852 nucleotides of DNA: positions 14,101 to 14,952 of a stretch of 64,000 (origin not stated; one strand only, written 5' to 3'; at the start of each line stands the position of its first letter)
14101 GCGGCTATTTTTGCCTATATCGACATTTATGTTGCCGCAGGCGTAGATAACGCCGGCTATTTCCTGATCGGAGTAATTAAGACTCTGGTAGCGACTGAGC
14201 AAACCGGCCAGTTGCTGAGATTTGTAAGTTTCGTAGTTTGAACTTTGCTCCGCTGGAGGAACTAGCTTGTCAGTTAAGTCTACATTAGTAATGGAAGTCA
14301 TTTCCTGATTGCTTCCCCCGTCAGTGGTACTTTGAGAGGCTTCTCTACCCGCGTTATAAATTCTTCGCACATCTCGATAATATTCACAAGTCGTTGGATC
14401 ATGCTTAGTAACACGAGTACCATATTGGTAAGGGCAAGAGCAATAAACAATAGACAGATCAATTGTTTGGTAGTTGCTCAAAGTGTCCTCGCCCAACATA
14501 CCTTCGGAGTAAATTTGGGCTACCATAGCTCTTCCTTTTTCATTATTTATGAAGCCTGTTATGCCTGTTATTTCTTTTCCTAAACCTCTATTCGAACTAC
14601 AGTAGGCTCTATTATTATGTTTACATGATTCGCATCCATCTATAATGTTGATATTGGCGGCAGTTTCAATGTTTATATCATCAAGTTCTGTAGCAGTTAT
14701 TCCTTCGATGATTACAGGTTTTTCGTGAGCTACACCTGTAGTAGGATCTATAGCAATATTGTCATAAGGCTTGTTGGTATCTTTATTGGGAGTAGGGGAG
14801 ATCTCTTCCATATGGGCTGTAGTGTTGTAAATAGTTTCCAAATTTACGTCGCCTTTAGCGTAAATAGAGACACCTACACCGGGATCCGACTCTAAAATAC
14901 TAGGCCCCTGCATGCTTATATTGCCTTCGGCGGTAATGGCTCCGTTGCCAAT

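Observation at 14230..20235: Conserved - hypervariable - conserved mosaic: each paralog carries a different ~170-220-aa cassette at the same position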

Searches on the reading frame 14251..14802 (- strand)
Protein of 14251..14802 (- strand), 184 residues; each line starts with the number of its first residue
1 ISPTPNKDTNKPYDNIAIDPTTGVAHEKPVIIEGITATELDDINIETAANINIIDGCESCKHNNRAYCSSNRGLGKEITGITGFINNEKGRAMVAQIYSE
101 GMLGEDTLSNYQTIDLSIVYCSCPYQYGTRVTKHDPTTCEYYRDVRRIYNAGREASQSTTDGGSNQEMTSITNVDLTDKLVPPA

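Call 57: search_protein_representatives(protein=window:14251-14802:-)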
Query: 184 residues. Proteins with E-value up to 0.001 (for the whole library): 1; up to 1e-10: 1; up to 1e-30: 0. The best 1 are listed.
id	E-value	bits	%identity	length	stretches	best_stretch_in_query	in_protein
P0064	1.9e-19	86.5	37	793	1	2-181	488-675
